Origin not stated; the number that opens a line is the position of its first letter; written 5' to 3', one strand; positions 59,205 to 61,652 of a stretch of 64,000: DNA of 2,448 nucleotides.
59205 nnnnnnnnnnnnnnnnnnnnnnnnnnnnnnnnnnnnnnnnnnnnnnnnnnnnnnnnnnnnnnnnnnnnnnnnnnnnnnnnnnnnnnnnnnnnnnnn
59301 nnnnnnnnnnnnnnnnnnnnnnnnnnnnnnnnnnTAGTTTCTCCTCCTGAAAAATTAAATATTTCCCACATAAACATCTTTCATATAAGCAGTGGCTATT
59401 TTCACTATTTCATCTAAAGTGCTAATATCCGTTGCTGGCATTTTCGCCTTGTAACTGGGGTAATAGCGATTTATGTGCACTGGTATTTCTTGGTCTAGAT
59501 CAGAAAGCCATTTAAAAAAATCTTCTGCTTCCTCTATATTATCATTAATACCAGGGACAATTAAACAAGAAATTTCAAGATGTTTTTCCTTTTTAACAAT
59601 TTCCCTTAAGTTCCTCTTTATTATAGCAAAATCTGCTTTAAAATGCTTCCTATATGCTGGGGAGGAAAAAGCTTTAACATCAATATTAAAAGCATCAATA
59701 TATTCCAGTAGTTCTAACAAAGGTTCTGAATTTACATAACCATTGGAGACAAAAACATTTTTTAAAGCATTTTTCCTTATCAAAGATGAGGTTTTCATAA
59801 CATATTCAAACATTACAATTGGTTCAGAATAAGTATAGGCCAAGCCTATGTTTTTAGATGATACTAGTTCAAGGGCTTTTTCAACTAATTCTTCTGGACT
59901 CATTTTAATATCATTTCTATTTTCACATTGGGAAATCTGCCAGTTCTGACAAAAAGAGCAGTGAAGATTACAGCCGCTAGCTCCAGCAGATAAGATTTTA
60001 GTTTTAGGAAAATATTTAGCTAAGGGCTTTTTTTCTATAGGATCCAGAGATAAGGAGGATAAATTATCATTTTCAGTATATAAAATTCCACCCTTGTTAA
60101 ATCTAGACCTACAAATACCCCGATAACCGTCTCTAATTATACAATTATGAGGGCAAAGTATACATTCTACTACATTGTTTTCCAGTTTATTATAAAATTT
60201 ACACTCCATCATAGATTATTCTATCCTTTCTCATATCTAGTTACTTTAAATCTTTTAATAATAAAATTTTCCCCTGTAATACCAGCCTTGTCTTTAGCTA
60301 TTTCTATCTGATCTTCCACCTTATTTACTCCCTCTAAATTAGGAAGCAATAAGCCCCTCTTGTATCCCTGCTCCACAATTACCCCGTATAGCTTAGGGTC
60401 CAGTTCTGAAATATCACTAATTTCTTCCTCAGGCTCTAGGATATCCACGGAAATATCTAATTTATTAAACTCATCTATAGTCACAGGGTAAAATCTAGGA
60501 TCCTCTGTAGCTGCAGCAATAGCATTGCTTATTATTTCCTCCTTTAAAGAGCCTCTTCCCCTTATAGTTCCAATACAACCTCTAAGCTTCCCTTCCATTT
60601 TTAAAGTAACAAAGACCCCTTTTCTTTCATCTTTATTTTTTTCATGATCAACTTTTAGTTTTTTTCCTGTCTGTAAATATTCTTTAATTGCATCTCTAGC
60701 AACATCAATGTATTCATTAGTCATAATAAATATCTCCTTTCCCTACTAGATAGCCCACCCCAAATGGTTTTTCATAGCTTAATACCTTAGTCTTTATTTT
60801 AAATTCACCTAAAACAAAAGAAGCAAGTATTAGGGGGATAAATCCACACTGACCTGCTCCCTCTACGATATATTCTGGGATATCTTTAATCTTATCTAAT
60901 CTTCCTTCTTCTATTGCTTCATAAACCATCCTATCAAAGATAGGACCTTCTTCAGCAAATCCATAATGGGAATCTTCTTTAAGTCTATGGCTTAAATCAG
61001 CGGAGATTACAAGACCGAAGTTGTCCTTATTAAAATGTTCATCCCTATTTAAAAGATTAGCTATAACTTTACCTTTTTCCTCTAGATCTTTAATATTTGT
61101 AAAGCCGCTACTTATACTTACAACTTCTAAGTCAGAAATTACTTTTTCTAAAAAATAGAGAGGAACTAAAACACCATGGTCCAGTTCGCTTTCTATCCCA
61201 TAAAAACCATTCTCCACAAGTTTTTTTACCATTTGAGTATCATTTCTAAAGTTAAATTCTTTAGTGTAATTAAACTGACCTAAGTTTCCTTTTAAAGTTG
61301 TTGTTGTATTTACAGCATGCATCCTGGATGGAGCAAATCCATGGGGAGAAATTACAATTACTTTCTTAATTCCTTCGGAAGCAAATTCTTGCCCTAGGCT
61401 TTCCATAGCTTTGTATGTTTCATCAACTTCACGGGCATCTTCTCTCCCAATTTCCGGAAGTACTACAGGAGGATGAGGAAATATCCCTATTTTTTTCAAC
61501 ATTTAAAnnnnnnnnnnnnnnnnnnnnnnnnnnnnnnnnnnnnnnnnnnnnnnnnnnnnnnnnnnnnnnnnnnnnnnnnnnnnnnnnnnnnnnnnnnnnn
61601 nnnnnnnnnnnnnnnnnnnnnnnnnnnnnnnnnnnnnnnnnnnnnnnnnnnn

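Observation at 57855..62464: Six-gene unit coupling an AmmeMemoRadiSam-type trio to an orphan CheW, an HD-GYP phosphodiesterase and a surface LRR lipoprotein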

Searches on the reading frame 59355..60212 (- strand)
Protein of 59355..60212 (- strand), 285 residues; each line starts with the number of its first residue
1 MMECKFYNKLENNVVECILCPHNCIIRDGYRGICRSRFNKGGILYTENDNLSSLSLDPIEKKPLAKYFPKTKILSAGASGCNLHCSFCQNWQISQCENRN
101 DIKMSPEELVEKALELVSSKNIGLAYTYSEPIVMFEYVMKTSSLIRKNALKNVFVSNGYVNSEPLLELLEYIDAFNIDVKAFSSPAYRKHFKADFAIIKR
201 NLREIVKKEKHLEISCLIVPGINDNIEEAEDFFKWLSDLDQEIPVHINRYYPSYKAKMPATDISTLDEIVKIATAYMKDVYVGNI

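Call 3: search_protein_families(library=pfam, proteins=[window:59355-60212:-], max_evalue=0.01)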
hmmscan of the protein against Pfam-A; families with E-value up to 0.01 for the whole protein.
window:59355-60212:- (285 aa): 2 families
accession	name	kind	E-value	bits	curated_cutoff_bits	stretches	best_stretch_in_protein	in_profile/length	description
PF04055.27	Radical_SAM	-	6.1e-18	66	29.5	1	79-235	5-165/166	Radical SAM superfamily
PF13353.11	Fer4_12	-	2.1e-07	31.8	22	1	78-181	12-117/137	4Fe-4S single cluster domain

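Call 4: search_protein_families(library=ncbifam, proteins=[window:59355-60212:-], max_evalue=0.01)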
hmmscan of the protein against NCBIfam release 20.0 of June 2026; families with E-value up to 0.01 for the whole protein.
window:59355-60212:- (285 aa): 24 families
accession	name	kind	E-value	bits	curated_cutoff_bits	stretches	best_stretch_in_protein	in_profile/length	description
TIGR04337.1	AmmeMemoSam_rS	hypoth_equivalog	1.2e-66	225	220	1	5-285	2-286/349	AmmeMemoRadiSam system radical SAM enzyme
TIGR02493.1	PFLA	equivalog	2.7e-16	59.7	231.75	1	79-243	23-190/235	pyruvate formate-lyase-activating protein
TIGR04041.1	activase_YjjW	hypoth_equivalog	5.8e-16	58.7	250.2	1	104-253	93-241/276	YjjW family glycine radical enzyme activase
NF043069.1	T4HPD_activ_SAM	equivalog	4.4e-12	46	425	1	81-251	82-254/299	trans-4-hydroxy-L-proline dehydratase activase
TIGR02494.1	PFLE_PFLC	subfamily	1.3e-11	44.3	174.35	1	119-242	122-245/293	glycyl-radical enzyme activating protein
NF048010.1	SfplDhtActHpsHDes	equivalog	4.5e-10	38.8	430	1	118-254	129-267/298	(2S)-3-sulfopropanediol dehydratase activating enzyme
TIGR02495.1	NrdG2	equivalog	6.3e-10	38.7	131.15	1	79-237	24-181/193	anaerobic ribonucleoside-triphosphate reductase activating protein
NF048008.1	SfplDhtActHpfHKleb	equivalog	7.8e-09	35.3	500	1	110-231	116-240/308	(2S)-3-sulfopropanediol dehydratase activating enzyme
TIGR04003.1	rSAM_BssD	equivalog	2.3e-08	33.6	496.45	1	77-243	82-251/314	[benzylsuccinate synthase]-activating enzyme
NF033719.1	ind_deCO2_activ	equivalog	3e-08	33.3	425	1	120-235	129-244/302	indoleacetate decarboxylase activase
NF008356.0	PRK11145.1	equivalog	7.1e-08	32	375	1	79-252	28-204/246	pyruvate formate lyase 1-activating protein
TIGR04395.1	cutC_activ_rSAM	equivalog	1.1e-07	31.5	360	1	108-239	117-248/309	choline TMA-lyase-activating enzyme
NF033717.2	HPDL_rSAM_activ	equivalog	2.1e-07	30.5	420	1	120-240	130-252/311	4-hydroxyphenylacetate decarboxylase activase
TIGR04038.1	tatD_link_rSAM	subfamily_domain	5.8e-07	29.5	129.7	1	79-223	16-171/192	TatD family nuclease-associated radical SAM protein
TIGR00433.2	bioB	equivalog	6.6e-05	22.3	225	1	68-273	38-244/307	biotin synthase BioB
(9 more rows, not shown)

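Call 9: find_related_loci(query=window:59355-60212:-, collection=genome_contigs, flank=10000)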
Query window:59355-60212:- (285 aa) in genome_contigs; peptide patterns used: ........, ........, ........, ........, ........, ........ (x = any residue, [..] = any of these).
316 stretches matched a pattern; 294 encode a relative of the query (tblastn E <= 1e-3); the best 80 are kept; 80 distinct loci.
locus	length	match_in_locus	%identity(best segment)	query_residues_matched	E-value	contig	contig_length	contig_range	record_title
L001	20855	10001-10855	66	1-285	1e-129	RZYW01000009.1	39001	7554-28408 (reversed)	MAG: Clostridia bacterium isolate INTA.AUR.031 contig-100_297, whole genome shotgun sequence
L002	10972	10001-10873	47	1-285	7e-87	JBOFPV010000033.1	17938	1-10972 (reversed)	MAG: Tannerellaceae bacterium isolate WFFMC_MAG_227 k139_1356280_flag=1_multi=6.0000_len=17938, whole genome shotgun seq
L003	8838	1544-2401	45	1-285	1e-85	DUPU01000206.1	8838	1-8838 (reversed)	MAG TPA_asm: Clostridia bacterium isolate AS08sgBPME_346 288365_AS08, whole genome shotgun sequence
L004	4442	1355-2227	48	1-285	2e-85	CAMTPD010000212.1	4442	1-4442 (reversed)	MAG TPA_asm: uncultured Porphyromonadaceae bacterium isolate SRR7610121_bin.6_metaWRAP_v1.3_MAG genome assembly, contig:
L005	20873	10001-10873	48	1-285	3e-85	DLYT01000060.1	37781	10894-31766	MAG TPA_asm: Porphyromonadaceae bacterium isolate UBA12018 contig_5535, whole genome shotgun sequence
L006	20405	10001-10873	46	1-285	9e-84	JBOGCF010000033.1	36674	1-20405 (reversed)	MAG: Tannerellaceae bacterium isolate WFFMC_MAG_403 k139_200957_flag=0_multi=29.6936_len=36674, whole genome shotgun seq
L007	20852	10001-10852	45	1-285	2e-83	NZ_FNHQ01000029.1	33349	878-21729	Megasphaera paucivorans strain DSM 16981, whole genome shotgun sequence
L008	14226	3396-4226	46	6-282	2e-83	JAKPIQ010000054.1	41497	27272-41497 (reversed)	MAG: Candidatus Atribacteria bacterium isolate USOA134_metabat.75_sub k141_654791, whole genome shotgun sequence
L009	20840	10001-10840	44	3-285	3e-83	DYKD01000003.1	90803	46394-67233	MAG TPA_asm: Brevinema andersonii isolate SulCav_AS07-7_42_24 SulCav_AS07_7_165_length_90803_cov_13_697216, whole genome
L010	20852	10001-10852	44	1-285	2e-81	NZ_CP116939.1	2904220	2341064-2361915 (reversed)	Megasphaera sueciensis strain TMW 2.2488 chromosome, complete genome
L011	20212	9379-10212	44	5-282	3e-81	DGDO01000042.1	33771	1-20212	MAG TPA_asm: Candidatus Atribacteria bacterium UBA3950 UBA3950_contig_21055, whole genome shotgun sequence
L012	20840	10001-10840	45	5-284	6e-81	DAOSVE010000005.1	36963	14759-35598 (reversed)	MAG TPA_asm: Candidatus Atribacteria bacterium isolate AMR_MDS_2171 NODE_783_length_36963_cov_69.526444, whole genome sh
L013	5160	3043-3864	47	15-285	9e-80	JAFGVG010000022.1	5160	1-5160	MAG: Bacteroidales bacterium isolate ZodW_Metabat.13 k87_743605, whole genome shotgun sequence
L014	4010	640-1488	46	1-285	9e-80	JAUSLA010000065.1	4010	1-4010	MAG: bacterium isolate E14_metabat.bin.93 E14_k141_171569, whole genome shotgun sequence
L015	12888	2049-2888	45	1-285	2e-79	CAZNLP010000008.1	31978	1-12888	MAG TPA_asm: uncultured Clostridia bacterium isolate binchicken_co218_140 genome assembly, contig: NODE_1052_length_3197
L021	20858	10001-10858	41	1-285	5e-77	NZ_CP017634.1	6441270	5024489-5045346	Candidatus Formimonas warabiya strain DCMF chromosome, complete genome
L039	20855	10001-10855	43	1-285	5e-74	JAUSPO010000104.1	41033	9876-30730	MAG: Bacillota bacterium isolate E21_metabat.bin.75 E21_k141_167246, whole genome shotgun sequence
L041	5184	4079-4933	42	2-285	4e-74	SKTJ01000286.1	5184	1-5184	MAG: Syntrophomonadaceae bacterium isolate CSSed162cmA_56 CSSed16-2cmA-82440, whole genome shotgun sequence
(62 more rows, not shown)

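Call 59: search_protein_families(library=pfam, proteins=[L039:11314-12636:+, L041:95-814:+, L003:3455-3946:+, L021:10906-11886:+], max_evalue=0.00001)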
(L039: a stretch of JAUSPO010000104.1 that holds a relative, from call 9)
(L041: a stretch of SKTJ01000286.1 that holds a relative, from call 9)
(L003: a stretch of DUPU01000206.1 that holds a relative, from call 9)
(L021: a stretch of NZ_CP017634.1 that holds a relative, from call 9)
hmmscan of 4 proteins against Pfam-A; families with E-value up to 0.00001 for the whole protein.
L039:11314-12636:+ (440 aa): 1 family
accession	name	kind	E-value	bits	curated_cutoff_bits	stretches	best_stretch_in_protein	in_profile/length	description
PF01235.23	Na_Ala_symp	-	1.3e-134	449.9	24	1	55-439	8-381/392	Sodium:alanine symporter family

L041:95-814:+ (239 aa): 1 family
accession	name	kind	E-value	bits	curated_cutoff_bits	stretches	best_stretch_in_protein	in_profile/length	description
PF01520.23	Amidase_3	-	4e-49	167.4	27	1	54-234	1-174/174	N-acetylmuramoyl-L-alanine amidase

L003:3455-3946:+ (163 aa): 1 family
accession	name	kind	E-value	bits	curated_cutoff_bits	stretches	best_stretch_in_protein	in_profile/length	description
PF04461.18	DUF520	-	8.6e-62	208.5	23.2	1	6-163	2-161/161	Protein of unknown function (DUF520)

L021:10906-11886:+ (326 aa): 1 family
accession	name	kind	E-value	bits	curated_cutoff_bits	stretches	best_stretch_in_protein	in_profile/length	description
PF02073.20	Peptidase_M29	-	3.4e-11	43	27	1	136-288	190-348/406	Thermophilic metalloprotease (M29)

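Call 62: list_cluster_members(proteins=[P0001, window:59355-60212:-, window:61508-62464:-])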
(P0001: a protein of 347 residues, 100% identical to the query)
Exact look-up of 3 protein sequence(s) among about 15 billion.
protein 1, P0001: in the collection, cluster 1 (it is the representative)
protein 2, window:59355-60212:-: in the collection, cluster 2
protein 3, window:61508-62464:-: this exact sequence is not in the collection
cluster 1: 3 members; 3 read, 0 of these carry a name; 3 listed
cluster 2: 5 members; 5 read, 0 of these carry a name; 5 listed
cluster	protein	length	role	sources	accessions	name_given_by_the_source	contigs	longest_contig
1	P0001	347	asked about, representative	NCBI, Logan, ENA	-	-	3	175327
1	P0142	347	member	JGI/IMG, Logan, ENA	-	-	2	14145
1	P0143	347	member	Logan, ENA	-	-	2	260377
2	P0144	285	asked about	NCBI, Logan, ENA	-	-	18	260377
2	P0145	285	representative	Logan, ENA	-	-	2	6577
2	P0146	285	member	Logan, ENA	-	-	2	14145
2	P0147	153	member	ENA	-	-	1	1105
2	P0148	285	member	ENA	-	-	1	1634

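Call 74: search_solved_structures(query=window:59355-60212:-, max_evalue=0.001)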
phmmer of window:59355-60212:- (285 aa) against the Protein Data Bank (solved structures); distinct sequences matched with E-value up to 0.001: 4.
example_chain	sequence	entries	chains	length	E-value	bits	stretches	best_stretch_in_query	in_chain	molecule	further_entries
8fo0_A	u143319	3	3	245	0.00015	24.2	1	79-256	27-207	Pyruvate formate-lyase 1-activating enzyme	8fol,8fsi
3c8f_A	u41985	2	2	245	0.00031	23.2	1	79-256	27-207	Pyruvate formate-lyase 1-activating enzyme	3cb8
4k37_A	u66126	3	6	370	0.00084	21.7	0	71-165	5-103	Anaerobic sulfatase-maturating enzyme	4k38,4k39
4k36_A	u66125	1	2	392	0.00088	21.7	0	71-165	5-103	Anaerobic sulfatase-maturating enzyme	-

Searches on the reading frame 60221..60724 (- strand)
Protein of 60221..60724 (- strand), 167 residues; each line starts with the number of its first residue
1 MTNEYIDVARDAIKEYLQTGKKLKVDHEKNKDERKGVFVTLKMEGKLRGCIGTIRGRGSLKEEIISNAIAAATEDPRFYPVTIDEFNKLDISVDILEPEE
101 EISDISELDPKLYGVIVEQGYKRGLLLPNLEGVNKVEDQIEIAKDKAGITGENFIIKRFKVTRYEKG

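Call 3: search_protein_families(library=pfam, proteins=[window:60221-60724:-], max_evalue=0.01)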
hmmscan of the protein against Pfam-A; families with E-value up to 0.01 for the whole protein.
window:60221-60724:- (167 aa): 1 family
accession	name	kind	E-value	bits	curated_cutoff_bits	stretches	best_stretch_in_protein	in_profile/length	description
PF01871.22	AMMECR1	-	4.3e-47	160.2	25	1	7-165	2-164/168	AMMECR1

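Call 4: search_protein_families(library=ncbifam, proteins=[window:60221-60724:-], max_evalue=0.01)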
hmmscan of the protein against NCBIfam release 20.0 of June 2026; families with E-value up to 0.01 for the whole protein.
window:60221-60724:- (167 aa): 3 families
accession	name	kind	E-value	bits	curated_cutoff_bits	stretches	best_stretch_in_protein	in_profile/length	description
TIGR04335.1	AmmeMemoSam_A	hypoth_equivalog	3.9e-42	143.6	99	1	5-165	3-171/175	AmmeMemoRadiSam system protein A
TIGR00296.1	TIGR00296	hypoth_equivalog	2.1e-32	112.4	91.05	1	5-165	12-184/200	TIGR00296 family protein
NF002000.0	PRK00801.1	equivalog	4.5e-32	110.8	273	1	5-151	12-167/201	hypothetical protein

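Call 75: search_solved_structures(query=window:60221-60724:-, max_evalue=0.001)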
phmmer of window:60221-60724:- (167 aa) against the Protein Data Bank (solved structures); distinct sequences matched with E-value up to 0.001: 3.
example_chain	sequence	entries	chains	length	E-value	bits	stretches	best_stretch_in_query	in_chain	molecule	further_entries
1zq7_A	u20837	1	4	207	1.4e-19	73.7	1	7-141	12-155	Hypothetical protein MM0484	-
1vaj_A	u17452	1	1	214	1.2e-16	64.1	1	6-131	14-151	Hypothetical protein PH0010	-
1wsc_A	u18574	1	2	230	4.9e-11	45.9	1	34-164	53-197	Hypothetical protein ST0229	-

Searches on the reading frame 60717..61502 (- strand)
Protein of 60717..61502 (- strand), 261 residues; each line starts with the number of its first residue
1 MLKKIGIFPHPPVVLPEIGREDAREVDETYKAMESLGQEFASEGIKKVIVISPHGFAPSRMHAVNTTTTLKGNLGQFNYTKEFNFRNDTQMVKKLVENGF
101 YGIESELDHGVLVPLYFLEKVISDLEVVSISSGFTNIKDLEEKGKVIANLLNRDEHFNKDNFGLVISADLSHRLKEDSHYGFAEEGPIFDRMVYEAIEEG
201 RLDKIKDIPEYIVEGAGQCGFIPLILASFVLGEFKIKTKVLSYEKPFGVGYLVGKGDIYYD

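Call 3: search_protein_families(library=pfam, proteins=[window:60717-61502:-], max_evalue=0.01)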
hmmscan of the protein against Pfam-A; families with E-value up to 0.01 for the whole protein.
window:60717-61502:- (261 aa): 2 families
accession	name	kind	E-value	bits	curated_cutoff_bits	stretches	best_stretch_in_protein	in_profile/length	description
PF02900.23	LigB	-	8.5e-25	87.8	26.3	1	8-253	5-268/269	Catalytic LigB subunit of aromatic ring-opening dioxygenase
PF01875.22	Memo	-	1.3e-05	25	27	1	42-245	59-251/269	Memo-like protein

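Call 4: search_protein_families(library=ncbifam, proteins=[window:60717-61502:-], max_evalue=0.01)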
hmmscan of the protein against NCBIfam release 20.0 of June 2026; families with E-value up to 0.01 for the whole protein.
window:60717-61502:- (261 aa): 2 families
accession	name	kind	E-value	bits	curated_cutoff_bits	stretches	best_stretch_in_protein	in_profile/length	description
TIGR04336.1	AmmeMemoSam_B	hypoth_equivalog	3.4e-08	33.1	26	1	42-244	64-250/270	AmmeMemoRadiSam system protein B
TIGR02298.1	HpaD_Fe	equivalog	0.00079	19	315.95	1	106-179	124-194/284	3,4-dihydroxyphenylacetate 2,3-dioxygenase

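Call 76: search_solved_structures(query=window:60717-61502:-, max_evalue=0.01)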
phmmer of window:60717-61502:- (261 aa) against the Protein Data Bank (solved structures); distinct sequences matched with E-value up to 0.01: 1.
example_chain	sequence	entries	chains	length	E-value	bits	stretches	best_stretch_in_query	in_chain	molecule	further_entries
5hee_A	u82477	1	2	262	3.7e-11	46.7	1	107-238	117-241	Putative uncharacterized protein, TK2203 protein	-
